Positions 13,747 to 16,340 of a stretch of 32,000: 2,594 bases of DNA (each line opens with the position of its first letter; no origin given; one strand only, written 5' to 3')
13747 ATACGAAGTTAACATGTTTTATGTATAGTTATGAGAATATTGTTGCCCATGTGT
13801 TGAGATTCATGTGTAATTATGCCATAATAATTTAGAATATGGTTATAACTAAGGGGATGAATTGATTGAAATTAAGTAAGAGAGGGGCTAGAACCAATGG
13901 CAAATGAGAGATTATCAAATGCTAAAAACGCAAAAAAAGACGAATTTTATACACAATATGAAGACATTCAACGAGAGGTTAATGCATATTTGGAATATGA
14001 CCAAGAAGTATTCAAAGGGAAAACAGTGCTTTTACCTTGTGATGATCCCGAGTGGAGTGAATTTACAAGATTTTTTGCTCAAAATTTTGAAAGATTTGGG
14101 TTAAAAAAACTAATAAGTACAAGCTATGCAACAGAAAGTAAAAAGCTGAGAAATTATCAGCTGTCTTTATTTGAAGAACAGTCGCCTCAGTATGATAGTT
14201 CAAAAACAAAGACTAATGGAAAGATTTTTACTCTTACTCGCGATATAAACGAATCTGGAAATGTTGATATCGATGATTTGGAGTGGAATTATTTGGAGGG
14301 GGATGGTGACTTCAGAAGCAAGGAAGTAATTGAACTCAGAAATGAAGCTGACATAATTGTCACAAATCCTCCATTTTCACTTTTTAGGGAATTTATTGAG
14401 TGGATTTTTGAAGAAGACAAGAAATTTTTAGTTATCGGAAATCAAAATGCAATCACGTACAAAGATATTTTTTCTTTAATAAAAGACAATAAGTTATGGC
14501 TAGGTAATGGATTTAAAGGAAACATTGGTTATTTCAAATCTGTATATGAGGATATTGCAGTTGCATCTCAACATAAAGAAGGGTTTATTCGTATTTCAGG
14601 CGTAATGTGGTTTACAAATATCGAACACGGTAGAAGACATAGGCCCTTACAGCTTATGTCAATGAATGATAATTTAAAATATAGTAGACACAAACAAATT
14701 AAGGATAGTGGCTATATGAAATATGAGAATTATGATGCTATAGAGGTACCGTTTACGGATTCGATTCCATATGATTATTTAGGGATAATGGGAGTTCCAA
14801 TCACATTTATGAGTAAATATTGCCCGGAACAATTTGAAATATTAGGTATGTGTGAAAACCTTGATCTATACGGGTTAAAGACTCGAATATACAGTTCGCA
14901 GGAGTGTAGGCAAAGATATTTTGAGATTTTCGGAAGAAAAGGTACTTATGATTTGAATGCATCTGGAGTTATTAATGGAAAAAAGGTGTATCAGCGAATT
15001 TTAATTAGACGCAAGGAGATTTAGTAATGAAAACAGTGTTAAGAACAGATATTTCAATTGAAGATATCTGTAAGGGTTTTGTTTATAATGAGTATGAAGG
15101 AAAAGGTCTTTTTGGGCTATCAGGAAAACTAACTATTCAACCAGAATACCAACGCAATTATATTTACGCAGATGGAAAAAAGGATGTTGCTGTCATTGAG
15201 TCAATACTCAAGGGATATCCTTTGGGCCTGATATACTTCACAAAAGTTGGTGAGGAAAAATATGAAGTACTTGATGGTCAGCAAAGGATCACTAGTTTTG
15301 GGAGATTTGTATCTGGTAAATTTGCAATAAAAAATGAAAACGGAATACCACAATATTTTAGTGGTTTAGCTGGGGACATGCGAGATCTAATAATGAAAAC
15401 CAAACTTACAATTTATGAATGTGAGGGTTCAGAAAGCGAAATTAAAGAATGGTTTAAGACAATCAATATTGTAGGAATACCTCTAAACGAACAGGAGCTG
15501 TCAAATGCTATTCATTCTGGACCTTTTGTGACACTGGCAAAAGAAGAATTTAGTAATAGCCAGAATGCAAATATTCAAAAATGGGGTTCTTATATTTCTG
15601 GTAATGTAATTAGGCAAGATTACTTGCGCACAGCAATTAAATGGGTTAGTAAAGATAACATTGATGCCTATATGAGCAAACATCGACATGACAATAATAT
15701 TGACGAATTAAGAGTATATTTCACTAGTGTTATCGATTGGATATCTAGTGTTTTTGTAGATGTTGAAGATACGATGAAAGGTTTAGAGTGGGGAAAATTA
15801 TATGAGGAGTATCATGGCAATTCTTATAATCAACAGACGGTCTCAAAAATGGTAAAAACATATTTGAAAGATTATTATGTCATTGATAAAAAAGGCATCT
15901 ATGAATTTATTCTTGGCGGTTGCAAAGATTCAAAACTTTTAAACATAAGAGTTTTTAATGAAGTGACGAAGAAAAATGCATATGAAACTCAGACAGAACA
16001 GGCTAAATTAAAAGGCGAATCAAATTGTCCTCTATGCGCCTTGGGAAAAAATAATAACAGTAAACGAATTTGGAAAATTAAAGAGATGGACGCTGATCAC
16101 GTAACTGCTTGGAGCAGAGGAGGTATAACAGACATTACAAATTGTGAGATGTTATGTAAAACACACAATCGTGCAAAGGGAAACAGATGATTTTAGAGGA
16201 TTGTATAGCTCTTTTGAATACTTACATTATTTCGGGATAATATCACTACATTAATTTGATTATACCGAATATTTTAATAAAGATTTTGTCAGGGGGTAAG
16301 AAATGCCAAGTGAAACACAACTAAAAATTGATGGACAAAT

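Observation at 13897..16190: Adenine methyltransferase translationally coupled to a DUF262-HNH nuclease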

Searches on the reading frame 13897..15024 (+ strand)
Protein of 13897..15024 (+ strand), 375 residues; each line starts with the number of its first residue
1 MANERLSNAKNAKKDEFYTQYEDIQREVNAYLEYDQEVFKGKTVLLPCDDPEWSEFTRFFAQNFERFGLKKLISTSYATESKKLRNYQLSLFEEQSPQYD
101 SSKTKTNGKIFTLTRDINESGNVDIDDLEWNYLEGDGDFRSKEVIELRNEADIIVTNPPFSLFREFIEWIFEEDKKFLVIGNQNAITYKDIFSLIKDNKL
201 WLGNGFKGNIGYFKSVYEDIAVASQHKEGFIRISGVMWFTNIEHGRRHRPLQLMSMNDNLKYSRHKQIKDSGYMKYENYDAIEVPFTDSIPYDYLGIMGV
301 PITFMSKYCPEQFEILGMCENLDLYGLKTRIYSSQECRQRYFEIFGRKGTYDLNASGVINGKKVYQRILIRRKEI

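Call 4: search_protein_families(library=pfam, proteins=[window:13897-15024:+], max_evalue=0.01)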
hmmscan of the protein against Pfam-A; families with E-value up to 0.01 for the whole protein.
window:13897-15024:+ (375 aa): 1 family
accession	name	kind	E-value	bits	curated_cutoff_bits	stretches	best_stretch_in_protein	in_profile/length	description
PF13651.11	EcoRI_methylase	-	7.7e-124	413.9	26.4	1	6-373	2-345/345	Adenine-specific methyltransferase EcoRI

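Call 5: search_protein_families(library=padloc, proteins=[window:13897-15024:+], max_evalue=0.001)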
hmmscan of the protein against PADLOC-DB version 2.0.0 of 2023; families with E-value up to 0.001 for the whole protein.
window:13897-15024:+ (375 aa): 1 family
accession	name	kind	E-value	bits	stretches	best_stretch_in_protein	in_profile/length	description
PDLC03297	MTase_II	-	2e-88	295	1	3-373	7-328/332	Type II methyltransferase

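Call 6: search_protein_families(library=ncbifam, proteins=[window:13897-15024:+], max_evalue=0.001)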
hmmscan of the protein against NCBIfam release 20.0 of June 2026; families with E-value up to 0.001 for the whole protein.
window:13897-15024:+ (375 aa): 0 families

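Call 60: search_dna_similar(query=window:13897-15024:+, collection=plasmids, mode=protein, max_rows=60, max_evalue=1e-20, rows=spread)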
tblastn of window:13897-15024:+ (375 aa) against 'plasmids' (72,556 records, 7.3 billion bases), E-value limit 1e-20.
Records with a match: 70; places in all: 73; records where one place covers at least 80% of the query: 66.
Best place of each record, by identity: 60-80% 1; <60% 69.
By first word of the organism name: Enterococcus 11; Escherichia 6; Raoultella 4; Rhodococcus 3; Apilactobacillus 3; Leuconostoc 3; Variovorax 3; Lactiplantibacillus 3; Klebsiella 3; Pseudarthrobacter 2; and 24 more.
By predicted mobility (MOB-suite, as given by PLSDB): non-mobilizable 34; mobilizable 22; conjugative 14.
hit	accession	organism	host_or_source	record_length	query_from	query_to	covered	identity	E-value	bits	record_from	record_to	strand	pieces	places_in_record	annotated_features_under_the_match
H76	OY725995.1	Phocaeicola massiliensis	-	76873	1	335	89%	61.2%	2e-133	427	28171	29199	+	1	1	record has no annotation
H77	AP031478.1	Moraxella osloensis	Homo sapiens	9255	3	372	99%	54.2%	4e-125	404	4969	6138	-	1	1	adenine-specific methyltransferase EcoRI family protein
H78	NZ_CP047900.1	Pseudarthrobacter psychrotolerans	Single cell,Antarctic soil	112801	2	374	99%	53.3%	3e-123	398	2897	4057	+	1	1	adenine-specific methyltransferase EcoRI family protein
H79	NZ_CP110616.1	Rhodococcus antarcticus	whole organism,T5 medium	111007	2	373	99%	52.0%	3e-121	392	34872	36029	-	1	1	adenine-specific methyltransferase EcoRI family protein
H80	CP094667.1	Gordonia amicalis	cell culture,river sand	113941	3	374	99%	50.9%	4e-116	378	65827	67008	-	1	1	adenine-specific methyltransferase EcoRI family protein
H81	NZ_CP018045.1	Bifidobacterium choerinum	Bos taurus coreanae (Korean native ...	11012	3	371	98%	51.2%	3e-115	375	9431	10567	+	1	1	adenine-specific methyltransferase EcoRI family protein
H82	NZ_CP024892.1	Rhodococcus ruber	cell culture,activated sludge from ...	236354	6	374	98%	50.9%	7e-118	383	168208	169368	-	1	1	adenine-specific methyltransferase EcoRI family protein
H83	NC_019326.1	Arthrobacter sp. 31.31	heavy aromatic hydrocarbon contaminated ...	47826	6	374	98%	49.5%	5e-115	375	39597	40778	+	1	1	adenine-specific methyltransferase EcoRI family protein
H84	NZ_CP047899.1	Pseudarthrobacter psychrotolerans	Single cell,Antarctic soil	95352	6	374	98%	48.8%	1e-111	365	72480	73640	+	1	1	adenine-specific methyltransferase EcoRI family protein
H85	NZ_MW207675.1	Enterococcus faecium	-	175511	1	323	86%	54.7%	5e-112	366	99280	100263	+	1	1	adenine-specific methyltransferase EcoRI family protein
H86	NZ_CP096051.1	Enterococcus faecium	piglet,cell culture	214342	1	323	86%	54.7%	5e-112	366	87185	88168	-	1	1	adenine-specific methyltransferase EcoRI family protein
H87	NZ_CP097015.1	Enterococcus faecium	whole organism,pet food (BARF)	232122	1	323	86%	54.7%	5e-112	366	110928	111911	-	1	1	adenine-specific methyltransferase EcoRI family protein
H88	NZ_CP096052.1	Enterococcus faecium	nursery pig,cell culture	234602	1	323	86%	54.7%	5e-112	366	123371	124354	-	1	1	adenine-specific methyltransferase EcoRI family protein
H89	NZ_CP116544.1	Enterococcus faecium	Bos taurus,whole organism,fecal sample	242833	1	323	86%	54.7%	5e-112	366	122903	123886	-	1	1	adenine-specific methyltransferase EcoRI family protein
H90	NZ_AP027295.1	Enterococcus faecium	Bacteria,excrement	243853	1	323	86%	54.7%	5e-112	366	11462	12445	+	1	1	adenine-specific methyltransferase EcoRI family protein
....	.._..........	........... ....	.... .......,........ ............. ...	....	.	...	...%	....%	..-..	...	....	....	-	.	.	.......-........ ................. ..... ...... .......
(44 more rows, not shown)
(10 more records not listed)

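Call 61: search_dna_similar(query=window:13897-15024:+, collection=phages, mode=protein, max_rows=25, max_evalue=1e-20, rows=spread)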
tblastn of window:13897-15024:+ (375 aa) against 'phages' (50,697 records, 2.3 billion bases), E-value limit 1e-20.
Records with a match: 12; places in all: 12; records where one place covers at least 80% of the query: 10.
Best place of each record, by identity: <60% 12.
By first word of the organism name: Mycobacterium 3; Bacteriophage 2; Flavobacterium 2; Campylobacter 2; Helicobacter 1; Lachnospiraceae 1; Anaeroplasmataceae 1.
By host as written in the record: - 2; Flavobacterium sp. LMO6 2; Mycobacterium smegmatis mc2 155 2; Helicobacter pylori Pt11509 1; Mycobacterium smegmatic mc2 155 1; Lachnospiraceae 1; Anaeroplasmataceae 1; Campylobacter jejuni LBA65 1; and 1 more.
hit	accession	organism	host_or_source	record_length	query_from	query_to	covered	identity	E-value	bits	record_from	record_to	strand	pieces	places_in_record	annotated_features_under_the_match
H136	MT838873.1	Bacteriophage sp.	human fecal samples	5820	1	374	100%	55.9%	1e-132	422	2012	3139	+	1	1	record has no annotation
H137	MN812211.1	Flavobacterium phage vB_FspS_laban6-1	Flavobacterium sp. LMO6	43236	1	320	85%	59.1%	6e-127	407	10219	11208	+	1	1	DNA methyltransferase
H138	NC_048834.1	Flavobacterium phage vB_FspS_laban6-1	Flavobacterium sp. LMO6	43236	1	320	85%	59.1%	6e-127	407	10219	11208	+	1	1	DNA methyltransferase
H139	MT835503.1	Bacteriophage sp.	human fecal samples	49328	1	374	100%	40.2%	3e-69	241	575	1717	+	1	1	record has no annotation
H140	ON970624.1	Mycobacterium phage Norz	Mycobacterium smegmatis mc2 155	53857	2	373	99%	38.5%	7e-69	240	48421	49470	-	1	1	75: DNA methyltransferase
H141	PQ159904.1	Helicobacter phage Pt11509_1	Helicobacter pylori Pt11509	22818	2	374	96%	39.7%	3e-52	230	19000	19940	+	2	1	adenine-specific methyltransferase EcoRI (x2) | restriction endonuclease EcoRI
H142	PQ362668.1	Mycobacterium phage Marchy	Mycobacterium smegmatis mc2 155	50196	2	373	99%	37.8%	9e-69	240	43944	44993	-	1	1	72: DNA methyltransferase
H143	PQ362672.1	Mycobacterium phage Hami1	Mycobacterium smegmatic mc2 155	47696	2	373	99%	37.8%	1e-68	239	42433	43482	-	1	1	73: DNA methyltransferase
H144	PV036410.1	Lachnospiraceae phage NatCom_40364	Lachnospiraceae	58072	3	374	99%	37.5%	8e-62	220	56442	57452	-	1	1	DNA methyltransferase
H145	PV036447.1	Anaeroplasmataceae phage NatCom_34063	Anaeroplasmataceae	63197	3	375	99%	37.0%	9e-59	211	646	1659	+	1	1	DNA methyltransferase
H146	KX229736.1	Campylobacter phage PC5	Campylobacter jejuni LBA65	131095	133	327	52%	34.9%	1e-23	108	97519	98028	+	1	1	hypothetical protein (x2)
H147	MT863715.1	Campylobacter phage F336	Campylobacter jejuni 1447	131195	133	327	52%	34.4%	1e-23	108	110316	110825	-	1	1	putative adenine-specific DNA methyl-transferase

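Call 78: get_annotated_region(hit=H113, flank=2500)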
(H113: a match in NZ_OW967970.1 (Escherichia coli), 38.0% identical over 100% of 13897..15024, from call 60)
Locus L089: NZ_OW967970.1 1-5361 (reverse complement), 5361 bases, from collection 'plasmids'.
description: Escherichia coli isolate 648 plasmid P4, complete sequence
organism: Escherichia coli (NCBI taxid 562)
taxonomy: Bacteria; Pseudomonadota; Gammaproteobacteria; Enterobacterales; Enterobacteriaceae; Escherichia; Escherichia coli
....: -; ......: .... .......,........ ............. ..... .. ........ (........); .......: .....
typing (MOB-suite, as given by PLSDB): mobilizable; replicon rep_cluster_2350; relaxase MOBP,MOBP
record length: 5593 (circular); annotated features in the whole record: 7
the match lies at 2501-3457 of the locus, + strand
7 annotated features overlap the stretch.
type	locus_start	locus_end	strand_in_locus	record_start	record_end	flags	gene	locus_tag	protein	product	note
CDS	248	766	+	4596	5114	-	-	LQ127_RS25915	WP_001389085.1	MbeB family mobilization protein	-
CDS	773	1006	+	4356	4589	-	-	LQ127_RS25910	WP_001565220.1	MbeD family mobilization/exclusion protein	-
CDS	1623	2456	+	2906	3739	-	-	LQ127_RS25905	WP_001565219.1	type-2 restriction enzyme EcoRI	-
CDS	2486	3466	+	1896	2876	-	-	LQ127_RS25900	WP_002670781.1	adenine-specific methyltransferase EcoRI family protein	-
CDS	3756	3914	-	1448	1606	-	-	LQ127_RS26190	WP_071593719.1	replication initiation protein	-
CDS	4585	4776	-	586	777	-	-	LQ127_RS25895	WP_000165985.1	Rop family plasmid primer RNA-binding protein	-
CDS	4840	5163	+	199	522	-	-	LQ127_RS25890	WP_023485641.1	MobC family plasmid mobilization relaxosome protein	-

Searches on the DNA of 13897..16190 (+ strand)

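Call 16: search_dna_similar(query=window:13897-16190:+, collection=plasmids, mode=distant, max_rows=20)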
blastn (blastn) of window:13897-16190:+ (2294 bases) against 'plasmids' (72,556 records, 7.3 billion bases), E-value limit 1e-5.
Records with a match: 59; places in all: 60; records where one place covers at least 80% of the query: 10.
Best place of each record, by identity: 60-80% 59.
By first word of the organism name: Lactococcus 21; Enterococcus 10; Lactiplantibacillus 6; Apilactobacillus 3; Leuconostoc 3; Campylobacter 2; Moraxella 1; Phocaeicola 1; Pediococcus 1; Paucilactobacillus 1; and 10 more.
By predicted mobility (MOB-suite, as given by PLSDB): mobilizable 30; non-mobilizable 17; conjugative 12.
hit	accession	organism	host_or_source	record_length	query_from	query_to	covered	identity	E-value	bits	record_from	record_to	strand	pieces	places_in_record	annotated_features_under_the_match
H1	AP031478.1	Moraxella osloensis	Homo sapiens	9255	16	2287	90%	65.6%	3e-75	486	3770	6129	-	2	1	adenine-specific methyltransferase EcoRI family protein | hypothetical protein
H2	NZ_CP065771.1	Enterococcus faecium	Homo sapiens,Digestive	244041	28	2292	81%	68.9%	1e-118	707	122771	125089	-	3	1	DUF262 domain-containing protein | adenine-specific methyltransferase EcoRI family protein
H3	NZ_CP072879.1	Enterococcus faecium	stream/river surface water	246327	28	2292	81%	68.9%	1e-118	707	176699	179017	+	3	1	DUF262 domain-containing protein | adenine-specific methyltransferase EcoRI family protein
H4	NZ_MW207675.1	Enterococcus faecium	-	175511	28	2292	81%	68.9%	1e-118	707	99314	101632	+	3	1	DUF262 domain-containing protein | adenine-specific methyltransferase EcoRI family protein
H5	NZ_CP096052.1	Enterococcus faecium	nursery pig,cell culture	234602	28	2292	81%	68.9%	1e-118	707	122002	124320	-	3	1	DUF262 domain-containing protein | adenine-specific methyltransferase EcoRI family protein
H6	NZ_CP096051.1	Enterococcus faecium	piglet,cell culture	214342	28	2292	81%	68.9%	1e-118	707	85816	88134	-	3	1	DUF262 domain-containing protein | adenine-specific methyltransferase EcoRI family protein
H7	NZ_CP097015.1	Enterococcus faecium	whole organism,pet food (BARF)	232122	28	2292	81%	68.9%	1e-118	707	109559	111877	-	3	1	DUF262 domain-containing protein | adenine-specific methyltransferase EcoRI family protein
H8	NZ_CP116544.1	Enterococcus faecium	Bos taurus,whole organism,fecal sample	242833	28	2292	81%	68.9%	1e-118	707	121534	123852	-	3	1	DUF262 domain-containing protein | adenine-specific methyltransferase EcoRI family protein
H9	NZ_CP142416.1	Enterococcus faecium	Bovine,milk sample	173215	28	2292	81%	68.9%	1e-118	707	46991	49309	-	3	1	DUF262 domain-containing protein | adenine-specific methyltransferase EcoRI family protein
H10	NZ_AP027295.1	Enterococcus faecium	Bacteria,excrement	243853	28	2292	81%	68.9%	1e-118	707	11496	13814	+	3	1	DUF262 domain-containing protein | adenine-specific methyltransferase EcoRI family protein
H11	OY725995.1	Phocaeicola massiliensis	-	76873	34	2287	65%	68.1%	9e-37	524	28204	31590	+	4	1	record has no annotation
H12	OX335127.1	Apilactobacillus kunkeei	Apis mellifera,European honeybee,honey ...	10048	16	1827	61%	68.1%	5e-59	462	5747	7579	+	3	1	hypothetical protein (x2)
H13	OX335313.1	Apilactobacillus kunkeei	Apis mellifera,European honeybee,honey ...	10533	16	1827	61%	68.1%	5e-59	462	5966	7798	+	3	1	hypothetical protein (x2)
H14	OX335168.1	Apilactobacillus kunkeei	Apis mellifera,European honeybee,honey ...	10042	16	1827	56%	67.9%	5e-53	437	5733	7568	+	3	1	hypothetical protein (x5)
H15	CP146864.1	Pediococcus pentosaceus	-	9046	16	1935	51%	69.1%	6e-65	453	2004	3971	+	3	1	adenine-specific methyltransferase EcoRI family protein | DUF262 domain-containing protein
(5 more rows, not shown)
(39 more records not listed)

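Call 18: get_annotated_region(hit=H1, flank=5000)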
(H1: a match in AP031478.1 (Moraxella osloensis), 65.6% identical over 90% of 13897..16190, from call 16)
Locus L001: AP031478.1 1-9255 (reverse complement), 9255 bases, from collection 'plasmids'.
description: Moraxella osloensis NBRC 115781 plasmid pSKB0120-6 DNA, complete sequence
organism: Moraxella osloensis (NCBI taxid 34062)
taxonomy: Bacteria; Pseudomonadota; Gammaproteobacteria; Moraxellales; Moraxellaceae; Moraxella; Moraxella osloensis
host: -; source: Homo sapiens; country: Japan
typing (MOB-suite, as given by PLSDB): non-mobilizable
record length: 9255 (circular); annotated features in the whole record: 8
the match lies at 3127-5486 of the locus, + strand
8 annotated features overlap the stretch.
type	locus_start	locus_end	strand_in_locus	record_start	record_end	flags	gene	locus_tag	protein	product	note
CDS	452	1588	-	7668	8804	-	-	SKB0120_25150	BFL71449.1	hypothetical protein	-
CDS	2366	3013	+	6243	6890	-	-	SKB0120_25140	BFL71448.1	hypothetical protein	-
CDS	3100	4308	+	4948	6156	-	-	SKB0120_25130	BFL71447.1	adenine-specific methyltransferase EcoRI family protein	-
CDS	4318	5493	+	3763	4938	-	-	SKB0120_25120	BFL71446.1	hypothetical protein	-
CDS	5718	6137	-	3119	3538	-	-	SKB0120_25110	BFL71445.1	hypothetical protein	-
CDS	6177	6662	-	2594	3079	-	-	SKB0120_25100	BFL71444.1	hypothetical protein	-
CDS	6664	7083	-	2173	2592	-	-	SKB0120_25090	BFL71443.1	hypothetical protein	-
CDS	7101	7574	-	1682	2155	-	-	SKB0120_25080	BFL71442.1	hypothetical protein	-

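Call 19: get_annotated_region(hit=H2, flank=6000)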
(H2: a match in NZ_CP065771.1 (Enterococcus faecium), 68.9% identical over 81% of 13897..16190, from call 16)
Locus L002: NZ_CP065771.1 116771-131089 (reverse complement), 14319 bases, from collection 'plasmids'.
description: Enterococcus faecium strain 17-318 plasmid p17-318_1, complete sequence
organism: Enterococcus faecium (NCBI taxid 1352)
taxonomy: Bacteria; Bacillota; Bacilli; Lactobacillales; Enterococcaceae; Enterococcus; Enterococcus faecium
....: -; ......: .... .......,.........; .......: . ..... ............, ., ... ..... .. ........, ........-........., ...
typing (MOB-suite, as given by PLSDB): conjugative; replicon Inc18,rep_cluster_893; relaxase MOBP,MOBP; mating-pair formation MPF_T
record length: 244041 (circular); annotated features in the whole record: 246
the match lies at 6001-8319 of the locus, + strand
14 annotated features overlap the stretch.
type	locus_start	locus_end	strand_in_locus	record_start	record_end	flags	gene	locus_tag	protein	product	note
predicted_resistance_gene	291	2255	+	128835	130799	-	optrA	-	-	ABC-F type ribosomal protection protein OptrA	predicted by amrfinderplus; class PHENICOL/OXAZOLIDINONE; identity 99.69%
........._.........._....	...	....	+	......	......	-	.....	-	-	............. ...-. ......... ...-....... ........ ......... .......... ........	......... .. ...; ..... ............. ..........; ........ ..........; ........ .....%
CDS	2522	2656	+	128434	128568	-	-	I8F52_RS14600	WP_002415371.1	hypothetical protein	-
CDS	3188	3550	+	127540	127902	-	-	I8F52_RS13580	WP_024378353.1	EFR1 family ferrodoxin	-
CDS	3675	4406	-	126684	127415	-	erm(A)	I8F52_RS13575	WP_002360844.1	23S rRNA (adenine(2058)-N(6))-methyltransferase Erm(A)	-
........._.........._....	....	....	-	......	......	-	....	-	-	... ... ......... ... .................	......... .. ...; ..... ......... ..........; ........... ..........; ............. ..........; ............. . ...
CDS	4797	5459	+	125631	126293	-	-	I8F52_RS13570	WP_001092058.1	class I SAM-dependent methyltransferase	GO:0032259 - methylation [Evidence IEA]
CDS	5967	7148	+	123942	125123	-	-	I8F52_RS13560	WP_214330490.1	adenine-specific methyltransferase EcoRI family protein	-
CDS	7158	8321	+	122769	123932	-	-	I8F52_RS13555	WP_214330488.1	DUF262 domain-containing protein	-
CDS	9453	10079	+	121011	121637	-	-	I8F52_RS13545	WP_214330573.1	hypothetical protein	-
CDS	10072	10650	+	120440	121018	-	-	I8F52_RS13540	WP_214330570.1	hypothetical protein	-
CDS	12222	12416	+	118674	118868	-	-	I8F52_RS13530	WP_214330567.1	hypothetical protein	-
CDS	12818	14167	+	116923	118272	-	-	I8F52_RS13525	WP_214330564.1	site-specific integrase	GO:0015074 - DNA integration [Evidence IEA]; GO:0006310 - DNA recombination [Evidence IEA]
CDS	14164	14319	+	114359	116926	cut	-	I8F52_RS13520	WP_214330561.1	hypothetical protein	-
